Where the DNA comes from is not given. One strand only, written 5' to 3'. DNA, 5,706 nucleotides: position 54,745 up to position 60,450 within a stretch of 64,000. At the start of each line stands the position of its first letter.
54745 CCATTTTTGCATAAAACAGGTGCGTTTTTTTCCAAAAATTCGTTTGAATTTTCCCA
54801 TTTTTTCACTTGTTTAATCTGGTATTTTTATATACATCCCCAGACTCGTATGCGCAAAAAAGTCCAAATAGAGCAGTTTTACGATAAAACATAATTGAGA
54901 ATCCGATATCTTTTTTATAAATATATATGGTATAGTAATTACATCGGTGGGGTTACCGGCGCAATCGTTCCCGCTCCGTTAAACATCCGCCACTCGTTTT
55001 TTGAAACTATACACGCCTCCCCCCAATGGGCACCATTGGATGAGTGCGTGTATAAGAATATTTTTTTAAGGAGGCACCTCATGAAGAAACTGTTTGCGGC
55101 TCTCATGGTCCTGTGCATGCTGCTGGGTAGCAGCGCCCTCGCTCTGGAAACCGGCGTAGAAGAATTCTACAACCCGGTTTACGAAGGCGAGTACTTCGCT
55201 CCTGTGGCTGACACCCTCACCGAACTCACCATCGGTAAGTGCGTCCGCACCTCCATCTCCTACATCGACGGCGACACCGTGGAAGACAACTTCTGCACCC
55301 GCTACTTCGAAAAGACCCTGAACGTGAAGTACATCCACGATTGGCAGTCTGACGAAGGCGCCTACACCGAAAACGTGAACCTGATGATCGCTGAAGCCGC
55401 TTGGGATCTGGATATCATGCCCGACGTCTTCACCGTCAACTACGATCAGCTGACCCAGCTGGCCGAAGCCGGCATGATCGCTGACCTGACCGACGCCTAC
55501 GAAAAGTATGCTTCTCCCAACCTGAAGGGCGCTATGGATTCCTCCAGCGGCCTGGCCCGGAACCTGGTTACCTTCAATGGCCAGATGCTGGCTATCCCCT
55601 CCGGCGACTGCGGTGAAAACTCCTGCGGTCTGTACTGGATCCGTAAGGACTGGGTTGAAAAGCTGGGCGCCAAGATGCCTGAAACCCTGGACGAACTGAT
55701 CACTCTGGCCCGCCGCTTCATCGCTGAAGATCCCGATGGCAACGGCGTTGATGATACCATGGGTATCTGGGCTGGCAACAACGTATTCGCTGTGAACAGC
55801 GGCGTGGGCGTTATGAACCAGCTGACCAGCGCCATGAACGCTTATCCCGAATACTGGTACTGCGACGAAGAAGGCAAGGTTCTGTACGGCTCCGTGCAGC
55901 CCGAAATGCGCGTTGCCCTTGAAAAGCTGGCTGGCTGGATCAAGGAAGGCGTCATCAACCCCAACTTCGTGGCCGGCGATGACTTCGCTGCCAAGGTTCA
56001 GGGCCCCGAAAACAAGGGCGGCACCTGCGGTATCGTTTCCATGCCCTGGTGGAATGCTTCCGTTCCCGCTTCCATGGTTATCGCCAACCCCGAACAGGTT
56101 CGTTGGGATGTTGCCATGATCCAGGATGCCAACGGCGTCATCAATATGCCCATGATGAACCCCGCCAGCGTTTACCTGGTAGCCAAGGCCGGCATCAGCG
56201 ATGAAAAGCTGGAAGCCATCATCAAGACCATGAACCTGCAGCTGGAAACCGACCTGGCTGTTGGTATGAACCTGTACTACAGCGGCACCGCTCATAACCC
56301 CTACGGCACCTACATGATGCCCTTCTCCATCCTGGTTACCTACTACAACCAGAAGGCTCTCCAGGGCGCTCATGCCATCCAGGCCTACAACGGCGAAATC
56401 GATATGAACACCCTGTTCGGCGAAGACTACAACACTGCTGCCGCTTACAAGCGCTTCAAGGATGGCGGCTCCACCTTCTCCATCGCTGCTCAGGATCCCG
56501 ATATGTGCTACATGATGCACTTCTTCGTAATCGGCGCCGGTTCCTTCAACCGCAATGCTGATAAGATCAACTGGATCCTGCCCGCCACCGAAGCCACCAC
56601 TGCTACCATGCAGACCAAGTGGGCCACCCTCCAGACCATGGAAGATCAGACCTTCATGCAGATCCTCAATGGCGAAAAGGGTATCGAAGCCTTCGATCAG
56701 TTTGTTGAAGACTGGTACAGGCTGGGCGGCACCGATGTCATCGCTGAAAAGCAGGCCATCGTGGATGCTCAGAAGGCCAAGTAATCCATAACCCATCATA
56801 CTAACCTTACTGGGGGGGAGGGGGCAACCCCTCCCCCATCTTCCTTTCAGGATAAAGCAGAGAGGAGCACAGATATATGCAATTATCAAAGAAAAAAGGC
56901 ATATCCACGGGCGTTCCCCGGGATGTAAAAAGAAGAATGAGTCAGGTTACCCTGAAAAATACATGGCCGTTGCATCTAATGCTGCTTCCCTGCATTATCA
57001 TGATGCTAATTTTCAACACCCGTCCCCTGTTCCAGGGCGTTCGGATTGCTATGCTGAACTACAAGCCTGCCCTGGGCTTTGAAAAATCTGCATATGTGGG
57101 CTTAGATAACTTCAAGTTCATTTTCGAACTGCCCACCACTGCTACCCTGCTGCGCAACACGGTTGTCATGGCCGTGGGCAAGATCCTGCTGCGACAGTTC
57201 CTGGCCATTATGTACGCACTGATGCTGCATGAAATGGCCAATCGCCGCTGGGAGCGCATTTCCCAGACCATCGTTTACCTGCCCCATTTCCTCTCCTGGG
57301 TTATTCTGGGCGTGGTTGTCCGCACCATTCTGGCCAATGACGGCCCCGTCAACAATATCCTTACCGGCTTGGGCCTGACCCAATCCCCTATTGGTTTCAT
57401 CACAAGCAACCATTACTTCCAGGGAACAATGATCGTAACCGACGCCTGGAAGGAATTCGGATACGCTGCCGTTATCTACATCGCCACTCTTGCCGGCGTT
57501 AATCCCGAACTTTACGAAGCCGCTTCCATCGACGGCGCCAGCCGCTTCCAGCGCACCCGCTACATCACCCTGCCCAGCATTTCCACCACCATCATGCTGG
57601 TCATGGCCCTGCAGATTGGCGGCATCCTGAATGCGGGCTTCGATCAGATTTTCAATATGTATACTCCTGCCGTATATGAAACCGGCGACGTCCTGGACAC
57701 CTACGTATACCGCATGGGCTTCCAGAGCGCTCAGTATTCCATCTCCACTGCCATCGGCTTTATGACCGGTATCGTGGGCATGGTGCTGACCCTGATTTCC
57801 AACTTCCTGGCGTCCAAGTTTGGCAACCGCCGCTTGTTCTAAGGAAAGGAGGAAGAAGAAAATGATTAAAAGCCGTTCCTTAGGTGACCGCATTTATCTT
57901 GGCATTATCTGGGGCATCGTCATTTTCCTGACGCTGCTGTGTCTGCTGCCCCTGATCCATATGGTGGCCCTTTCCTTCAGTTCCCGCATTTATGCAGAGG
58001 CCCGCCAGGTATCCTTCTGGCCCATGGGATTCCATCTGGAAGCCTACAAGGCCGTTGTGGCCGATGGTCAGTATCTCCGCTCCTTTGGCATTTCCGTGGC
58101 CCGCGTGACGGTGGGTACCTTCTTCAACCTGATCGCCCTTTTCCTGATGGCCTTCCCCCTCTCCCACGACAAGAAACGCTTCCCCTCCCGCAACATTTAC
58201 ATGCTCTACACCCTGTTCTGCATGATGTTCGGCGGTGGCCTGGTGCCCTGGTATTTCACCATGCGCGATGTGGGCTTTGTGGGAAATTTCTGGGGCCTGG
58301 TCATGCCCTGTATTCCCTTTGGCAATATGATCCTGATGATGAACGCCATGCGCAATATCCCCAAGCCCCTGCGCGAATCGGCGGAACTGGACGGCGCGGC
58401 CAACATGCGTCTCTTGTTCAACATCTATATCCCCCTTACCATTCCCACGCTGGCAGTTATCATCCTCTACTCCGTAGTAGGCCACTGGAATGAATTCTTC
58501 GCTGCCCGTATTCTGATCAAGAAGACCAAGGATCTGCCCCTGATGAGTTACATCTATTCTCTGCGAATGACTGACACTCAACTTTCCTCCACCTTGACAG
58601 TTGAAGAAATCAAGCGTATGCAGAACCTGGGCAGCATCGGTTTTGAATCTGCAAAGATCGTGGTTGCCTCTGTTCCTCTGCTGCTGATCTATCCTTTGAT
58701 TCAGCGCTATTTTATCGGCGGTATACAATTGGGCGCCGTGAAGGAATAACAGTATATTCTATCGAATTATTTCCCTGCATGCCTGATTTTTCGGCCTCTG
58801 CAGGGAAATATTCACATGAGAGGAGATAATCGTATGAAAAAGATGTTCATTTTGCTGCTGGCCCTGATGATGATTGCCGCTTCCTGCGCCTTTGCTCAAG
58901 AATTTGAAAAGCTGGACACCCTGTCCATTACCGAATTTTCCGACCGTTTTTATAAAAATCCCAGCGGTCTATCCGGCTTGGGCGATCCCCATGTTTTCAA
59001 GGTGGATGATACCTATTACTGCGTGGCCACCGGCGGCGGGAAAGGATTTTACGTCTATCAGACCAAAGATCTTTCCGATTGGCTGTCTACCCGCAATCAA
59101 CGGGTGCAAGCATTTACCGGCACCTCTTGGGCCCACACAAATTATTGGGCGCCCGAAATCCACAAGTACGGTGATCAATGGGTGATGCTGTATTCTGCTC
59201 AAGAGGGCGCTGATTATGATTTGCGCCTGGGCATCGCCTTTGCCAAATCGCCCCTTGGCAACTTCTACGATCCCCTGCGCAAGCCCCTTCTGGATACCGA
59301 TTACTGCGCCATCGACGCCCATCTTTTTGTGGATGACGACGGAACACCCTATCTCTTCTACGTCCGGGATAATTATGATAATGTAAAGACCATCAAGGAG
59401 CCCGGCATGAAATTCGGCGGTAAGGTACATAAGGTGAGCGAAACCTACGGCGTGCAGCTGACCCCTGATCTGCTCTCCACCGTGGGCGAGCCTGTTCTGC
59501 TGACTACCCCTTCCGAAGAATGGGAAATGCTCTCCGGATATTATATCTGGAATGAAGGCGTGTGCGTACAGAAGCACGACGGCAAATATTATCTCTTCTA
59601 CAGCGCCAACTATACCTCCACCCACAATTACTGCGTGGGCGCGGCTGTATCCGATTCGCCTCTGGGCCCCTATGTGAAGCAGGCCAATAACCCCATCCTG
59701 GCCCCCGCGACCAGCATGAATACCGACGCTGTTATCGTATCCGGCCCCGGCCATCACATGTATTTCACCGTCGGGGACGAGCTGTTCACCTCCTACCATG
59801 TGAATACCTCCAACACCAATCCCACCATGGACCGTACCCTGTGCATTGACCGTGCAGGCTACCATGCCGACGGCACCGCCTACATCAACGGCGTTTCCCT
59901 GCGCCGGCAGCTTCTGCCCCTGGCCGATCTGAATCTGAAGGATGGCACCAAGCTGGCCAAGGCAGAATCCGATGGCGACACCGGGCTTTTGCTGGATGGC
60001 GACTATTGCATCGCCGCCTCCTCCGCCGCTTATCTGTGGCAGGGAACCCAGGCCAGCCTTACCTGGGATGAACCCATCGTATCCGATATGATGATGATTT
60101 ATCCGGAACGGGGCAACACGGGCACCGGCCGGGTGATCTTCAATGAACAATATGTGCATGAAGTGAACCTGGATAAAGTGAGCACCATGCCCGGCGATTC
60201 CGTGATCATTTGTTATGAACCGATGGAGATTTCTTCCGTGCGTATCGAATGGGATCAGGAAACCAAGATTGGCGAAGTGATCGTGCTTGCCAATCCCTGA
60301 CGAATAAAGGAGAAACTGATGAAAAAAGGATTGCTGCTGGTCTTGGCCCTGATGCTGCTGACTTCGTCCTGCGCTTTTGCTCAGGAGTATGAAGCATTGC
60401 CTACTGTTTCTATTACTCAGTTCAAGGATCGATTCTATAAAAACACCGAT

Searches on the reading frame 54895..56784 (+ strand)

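Call 89: search_protein_families(library=pfam, proteins=[window:54895-56784:+], max_evalue=0.00001)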
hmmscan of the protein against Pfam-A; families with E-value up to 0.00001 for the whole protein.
window:54895-56784:+ (629 aa): 1 family
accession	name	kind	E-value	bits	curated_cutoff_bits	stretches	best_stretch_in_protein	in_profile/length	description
PF01547.30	SBP_bac_1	-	8.1e-09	36.3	26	1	131-293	12-165/307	Bacterial extracellular solute-binding protein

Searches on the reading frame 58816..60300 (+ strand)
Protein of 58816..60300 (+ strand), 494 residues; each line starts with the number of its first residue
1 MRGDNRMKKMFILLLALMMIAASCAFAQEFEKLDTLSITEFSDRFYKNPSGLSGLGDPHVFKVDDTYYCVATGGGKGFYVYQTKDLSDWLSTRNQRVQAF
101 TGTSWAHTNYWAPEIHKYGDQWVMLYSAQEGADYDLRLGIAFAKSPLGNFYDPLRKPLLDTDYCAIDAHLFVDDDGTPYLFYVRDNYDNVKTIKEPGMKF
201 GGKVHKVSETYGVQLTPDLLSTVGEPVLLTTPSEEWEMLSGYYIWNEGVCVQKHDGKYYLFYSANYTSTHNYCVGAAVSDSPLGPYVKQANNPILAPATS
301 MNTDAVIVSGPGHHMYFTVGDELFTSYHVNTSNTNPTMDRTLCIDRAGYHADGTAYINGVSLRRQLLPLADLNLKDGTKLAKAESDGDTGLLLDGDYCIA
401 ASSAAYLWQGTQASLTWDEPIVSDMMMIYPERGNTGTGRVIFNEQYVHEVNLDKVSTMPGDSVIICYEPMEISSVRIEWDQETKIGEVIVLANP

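Call 89: search_protein_families(library=pfam, proteins=[window:58816-60300:+], max_evalue=0.00001)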
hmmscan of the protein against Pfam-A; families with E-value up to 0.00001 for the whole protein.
window:58816-60300:+ (494 aa): 1 family
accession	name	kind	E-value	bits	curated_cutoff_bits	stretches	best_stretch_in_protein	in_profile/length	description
PF04616.20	Glyco_hydro_43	-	4.9e-50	170.9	32.2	1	47-354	2-287/288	Glycosyl hydrolases family 43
